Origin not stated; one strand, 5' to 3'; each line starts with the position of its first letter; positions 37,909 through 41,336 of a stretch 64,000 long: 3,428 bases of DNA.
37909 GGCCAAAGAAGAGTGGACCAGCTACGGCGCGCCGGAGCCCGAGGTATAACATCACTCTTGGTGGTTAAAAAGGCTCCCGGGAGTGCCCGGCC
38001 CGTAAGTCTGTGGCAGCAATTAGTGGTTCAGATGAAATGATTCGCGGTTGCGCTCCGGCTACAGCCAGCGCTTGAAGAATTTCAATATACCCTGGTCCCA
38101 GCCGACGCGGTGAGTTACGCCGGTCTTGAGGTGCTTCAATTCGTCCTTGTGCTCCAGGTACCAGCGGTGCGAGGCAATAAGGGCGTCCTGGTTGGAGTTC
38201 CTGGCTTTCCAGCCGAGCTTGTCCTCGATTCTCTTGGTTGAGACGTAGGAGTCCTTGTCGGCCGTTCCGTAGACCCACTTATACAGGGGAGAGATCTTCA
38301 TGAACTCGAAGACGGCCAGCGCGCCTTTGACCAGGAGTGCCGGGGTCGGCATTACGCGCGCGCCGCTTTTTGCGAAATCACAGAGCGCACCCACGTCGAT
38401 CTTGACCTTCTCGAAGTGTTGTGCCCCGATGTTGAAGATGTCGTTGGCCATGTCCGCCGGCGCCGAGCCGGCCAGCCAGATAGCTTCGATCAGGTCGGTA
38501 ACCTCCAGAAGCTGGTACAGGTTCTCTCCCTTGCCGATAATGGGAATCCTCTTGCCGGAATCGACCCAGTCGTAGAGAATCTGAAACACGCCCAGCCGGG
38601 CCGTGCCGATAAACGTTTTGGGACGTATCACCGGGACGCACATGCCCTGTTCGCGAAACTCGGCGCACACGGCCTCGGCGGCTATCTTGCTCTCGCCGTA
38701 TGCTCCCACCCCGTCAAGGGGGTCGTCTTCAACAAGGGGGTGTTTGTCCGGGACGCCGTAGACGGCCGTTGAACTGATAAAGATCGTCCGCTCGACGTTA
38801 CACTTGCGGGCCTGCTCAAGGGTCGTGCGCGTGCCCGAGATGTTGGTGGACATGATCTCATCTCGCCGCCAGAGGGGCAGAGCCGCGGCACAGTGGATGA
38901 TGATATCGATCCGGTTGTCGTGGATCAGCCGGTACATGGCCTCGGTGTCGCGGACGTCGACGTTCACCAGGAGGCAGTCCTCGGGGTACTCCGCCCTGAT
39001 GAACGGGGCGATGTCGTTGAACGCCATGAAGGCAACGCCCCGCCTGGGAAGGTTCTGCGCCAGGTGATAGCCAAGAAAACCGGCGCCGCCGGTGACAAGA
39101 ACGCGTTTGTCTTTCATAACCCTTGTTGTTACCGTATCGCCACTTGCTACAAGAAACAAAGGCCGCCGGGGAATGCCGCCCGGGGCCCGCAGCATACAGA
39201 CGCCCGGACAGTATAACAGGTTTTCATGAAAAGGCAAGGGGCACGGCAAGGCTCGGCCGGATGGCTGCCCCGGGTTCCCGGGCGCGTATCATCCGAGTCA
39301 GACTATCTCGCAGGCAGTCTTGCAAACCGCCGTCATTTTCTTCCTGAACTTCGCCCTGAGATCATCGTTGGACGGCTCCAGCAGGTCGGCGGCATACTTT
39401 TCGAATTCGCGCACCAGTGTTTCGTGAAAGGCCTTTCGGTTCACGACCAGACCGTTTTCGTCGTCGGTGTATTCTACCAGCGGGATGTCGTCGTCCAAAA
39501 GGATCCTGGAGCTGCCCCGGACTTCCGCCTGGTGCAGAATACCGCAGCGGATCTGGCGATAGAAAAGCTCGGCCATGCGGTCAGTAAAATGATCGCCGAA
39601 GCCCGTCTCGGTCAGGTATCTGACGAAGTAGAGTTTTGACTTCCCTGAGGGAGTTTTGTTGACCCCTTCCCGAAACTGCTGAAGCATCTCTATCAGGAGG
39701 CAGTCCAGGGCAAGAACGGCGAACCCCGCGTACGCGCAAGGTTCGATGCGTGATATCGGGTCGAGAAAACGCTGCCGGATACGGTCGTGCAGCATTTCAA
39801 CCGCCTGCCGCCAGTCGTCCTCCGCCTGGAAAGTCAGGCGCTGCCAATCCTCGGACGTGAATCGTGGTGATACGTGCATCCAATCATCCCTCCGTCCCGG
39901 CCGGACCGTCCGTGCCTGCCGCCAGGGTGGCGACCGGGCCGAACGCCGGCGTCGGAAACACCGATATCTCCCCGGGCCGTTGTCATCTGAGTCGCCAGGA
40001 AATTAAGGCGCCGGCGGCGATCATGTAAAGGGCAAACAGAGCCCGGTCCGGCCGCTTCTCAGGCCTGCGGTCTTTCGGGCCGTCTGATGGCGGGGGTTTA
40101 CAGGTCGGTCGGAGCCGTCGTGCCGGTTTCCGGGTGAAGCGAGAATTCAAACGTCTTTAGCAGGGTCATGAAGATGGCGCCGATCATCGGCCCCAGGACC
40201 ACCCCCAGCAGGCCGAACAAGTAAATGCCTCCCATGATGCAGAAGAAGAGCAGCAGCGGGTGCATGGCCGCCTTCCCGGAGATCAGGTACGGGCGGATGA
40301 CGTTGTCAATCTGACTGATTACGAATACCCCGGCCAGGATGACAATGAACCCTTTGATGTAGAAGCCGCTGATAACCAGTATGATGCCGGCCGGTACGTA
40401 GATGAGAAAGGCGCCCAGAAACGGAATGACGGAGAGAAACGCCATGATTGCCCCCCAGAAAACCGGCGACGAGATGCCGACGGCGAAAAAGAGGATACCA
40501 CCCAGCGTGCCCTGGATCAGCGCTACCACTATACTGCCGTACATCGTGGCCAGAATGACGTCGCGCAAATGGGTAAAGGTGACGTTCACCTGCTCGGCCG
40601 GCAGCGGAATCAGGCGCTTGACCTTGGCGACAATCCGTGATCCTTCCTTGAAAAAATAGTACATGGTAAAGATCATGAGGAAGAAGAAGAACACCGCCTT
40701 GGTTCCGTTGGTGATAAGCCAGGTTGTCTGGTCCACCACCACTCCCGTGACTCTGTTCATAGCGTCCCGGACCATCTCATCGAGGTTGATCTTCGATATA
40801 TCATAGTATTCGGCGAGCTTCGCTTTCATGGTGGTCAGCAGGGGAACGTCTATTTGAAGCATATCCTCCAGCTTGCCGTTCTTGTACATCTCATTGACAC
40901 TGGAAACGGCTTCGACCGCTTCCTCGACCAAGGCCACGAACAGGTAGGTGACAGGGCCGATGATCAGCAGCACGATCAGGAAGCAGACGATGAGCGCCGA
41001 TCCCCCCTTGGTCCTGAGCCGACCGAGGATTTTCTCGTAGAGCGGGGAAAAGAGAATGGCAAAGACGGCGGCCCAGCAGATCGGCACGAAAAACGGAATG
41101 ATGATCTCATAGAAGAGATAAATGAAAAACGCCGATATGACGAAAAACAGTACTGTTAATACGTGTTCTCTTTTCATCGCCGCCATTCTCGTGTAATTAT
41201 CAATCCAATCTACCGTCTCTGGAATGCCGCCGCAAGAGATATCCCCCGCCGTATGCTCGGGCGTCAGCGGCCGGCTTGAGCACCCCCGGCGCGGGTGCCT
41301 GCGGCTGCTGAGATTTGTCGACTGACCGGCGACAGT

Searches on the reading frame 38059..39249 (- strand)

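Call 53: search_protein_families(library=ncbifam, proteins=[window:38059-39249:-], max_evalue=0.000001)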
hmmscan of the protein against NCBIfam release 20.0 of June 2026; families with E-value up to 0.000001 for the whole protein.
window:38059-39249:- (396 aa): 18 families
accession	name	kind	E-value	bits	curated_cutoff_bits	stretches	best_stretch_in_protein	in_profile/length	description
TIGR01179.1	galE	equivalog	1.9e-23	82.8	262.3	1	49-201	1-162/332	UDP-glucose 4-epimerase GalE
TIGR03466.1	HpnA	hypoth_equivalog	1.2e-22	80.2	367.65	1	49-216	2-173/327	hopanoid-associated sugar epimerase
TIGR01181.1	dTDP_gluc_dehyt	equivalog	2e-19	69.8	365.1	1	49-372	1-319/321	dTDP-glucose 4,6-dehydratase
TIGR04180.1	EDH_00030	hypoth_equivalog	4.1e-19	68.8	475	1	50-263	1-227/297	NAD-dependent 4,6-dehydratase LegB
TIGR01746.1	Thioester-redct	subfamily_domain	5.4e-16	58.8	213.35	1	111-273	86-260/371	thioester reductase domain-containing protein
TIGR02622.1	CDP_4_6_dhtase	equivalog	1.4e-14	54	278.45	1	45-220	2-189/352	CDP-glucose 4,6-dehydratase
NF043036.1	ErythonDh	equivalog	3e-14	52.9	325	1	49-203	2-168/321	D-erythronate dehydrogenase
NF042422.1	oxyalk_red_OleD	equivalog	2.6e-13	50.1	580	1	49-245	2-199/329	2-alkyl-3-oxoalkanoate reductase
NF007956.0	PRK10675.1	subfamily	7.1e-13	48.4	394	1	49-198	2-163/338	UDP-glucose 4-epimerase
NF042423.1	oxyalk_red_Shew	equivalog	9.9e-13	47.8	580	1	46-215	7-176/331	2-alkyl-3-oxoalkanoate reductase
TIGR01214.1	rmlD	equivalog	1.6e-12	47.2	224.05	1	49-202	1-142/285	dTDP-4-dehydrorhamnose reductase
TIGR02197.1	heptose_epim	equivalog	5.8e-11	42.1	274.6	1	50-194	1-148/316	ADP-glyceromanno-heptose 6-epimerase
NF007490.0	PRK10084.1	subfamily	1.4e-09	37.4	649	0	231-381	217-351/361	dTDP-glucose 4,6-dehydratase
NF007582.0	PRK10217.1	equivalog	9.1e-09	34.9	698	1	48-377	2-344/355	dTDP-glucose 4,6-dehydratase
TIGR01777.1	yfcH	hypoth_equivalog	2e-07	30.9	207.35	1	50-261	1-211/292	TIGR01777 family oxidoreductase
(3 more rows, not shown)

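Call 81: search_protein_families(library=ncbifam, proteins=[window:38059-39249:-], max_evalue=0.001)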
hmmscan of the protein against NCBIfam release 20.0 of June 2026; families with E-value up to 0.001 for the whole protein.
window:38059-39249:- (396 aa): 26 families (the best 25 are shown)
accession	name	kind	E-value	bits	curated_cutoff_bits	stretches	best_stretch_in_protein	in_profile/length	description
TIGR01179.1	galE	equivalog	1.9e-23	82.8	262.3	1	49-201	1-162/332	UDP-glucose 4-epimerase GalE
TIGR03466.1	HpnA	hypoth_equivalog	1.2e-22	80.2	367.65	1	49-216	2-173/327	hopanoid-associated sugar epimerase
TIGR01181.1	dTDP_gluc_dehyt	equivalog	2e-19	69.8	365.1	1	49-372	1-319/321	dTDP-glucose 4,6-dehydratase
TIGR04180.1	EDH_00030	hypoth_equivalog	4.1e-19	68.8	475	1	50-263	1-227/297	NAD-dependent 4,6-dehydratase LegB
TIGR01746.1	Thioester-redct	subfamily_domain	5.4e-16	58.8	213.35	1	111-273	86-260/371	thioester reductase domain-containing protein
TIGR02622.1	CDP_4_6_dhtase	equivalog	1.4e-14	54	278.45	1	45-220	2-189/352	CDP-glucose 4,6-dehydratase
NF043036.1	ErythonDh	equivalog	3e-14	52.9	325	1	49-203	2-168/321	D-erythronate dehydrogenase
NF042422.1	oxyalk_red_OleD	equivalog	2.6e-13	50.1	580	1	49-245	2-199/329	2-alkyl-3-oxoalkanoate reductase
NF007956.0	PRK10675.1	subfamily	7.1e-13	48.4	394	1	49-198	2-163/338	UDP-glucose 4-epimerase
NF042423.1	oxyalk_red_Shew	equivalog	9.9e-13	47.8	580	1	46-215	7-176/331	2-alkyl-3-oxoalkanoate reductase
TIGR01214.1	rmlD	equivalog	1.6e-12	47.2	224.05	1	49-202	1-142/285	dTDP-4-dehydrorhamnose reductase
TIGR02197.1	heptose_epim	equivalog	5.8e-11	42.1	274.6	1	50-194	1-148/316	ADP-glyceromanno-heptose 6-epimerase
NF007490.0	PRK10084.1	subfamily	1.4e-09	37.4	649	1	231-381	217-351/361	dTDP-glucose 4,6-dehydratase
NF007582.0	PRK10217.1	equivalog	9.1e-09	34.9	698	1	48-377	2-344/355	dTDP-glucose 4,6-dehydratase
TIGR01777.1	yfcH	hypoth_equivalog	2e-07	30.9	207.35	1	50-261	1-211/292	TIGR01777 family oxidoreductase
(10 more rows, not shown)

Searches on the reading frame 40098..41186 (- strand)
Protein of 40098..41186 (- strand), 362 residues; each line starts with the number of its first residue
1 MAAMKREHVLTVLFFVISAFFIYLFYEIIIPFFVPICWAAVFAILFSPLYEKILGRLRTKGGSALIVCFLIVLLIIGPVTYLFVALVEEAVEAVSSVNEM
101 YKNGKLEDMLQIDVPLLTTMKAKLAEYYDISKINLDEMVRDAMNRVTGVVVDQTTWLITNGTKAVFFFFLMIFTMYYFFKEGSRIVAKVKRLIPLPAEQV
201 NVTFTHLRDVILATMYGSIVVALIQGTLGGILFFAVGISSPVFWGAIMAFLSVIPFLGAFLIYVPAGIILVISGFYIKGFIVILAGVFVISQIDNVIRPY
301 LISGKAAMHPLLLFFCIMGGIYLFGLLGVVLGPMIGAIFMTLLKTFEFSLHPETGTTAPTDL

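Call 53: search_protein_families(library=ncbifam, proteins=[window:40098-41186:-], max_evalue=0.000001)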
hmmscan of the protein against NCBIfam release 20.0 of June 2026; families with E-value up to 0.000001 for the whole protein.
window:40098-41186:- (362 aa): 4 families
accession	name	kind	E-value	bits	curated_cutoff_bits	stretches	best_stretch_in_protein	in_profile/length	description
NF008216.0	PRK10983.1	equivalog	3.1e-24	85.9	305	1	9-346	14-344/370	AI-2E family transporter YdiK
TIGR02872.1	spore_ytvI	equivalog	7.3e-24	84.8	198.15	1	13-344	3-337/341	sporulation integral membrane protein YtvI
NF045801.1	efflux_ABUW_0982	equivalog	2e-08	33.6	675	1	8-345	10-342/392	chloramphenicol efflux transporter CxpE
NF008930.0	PRK12287.1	subfamily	1.3e-07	31.6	318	1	16-333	21-315/344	AI-2E family transporter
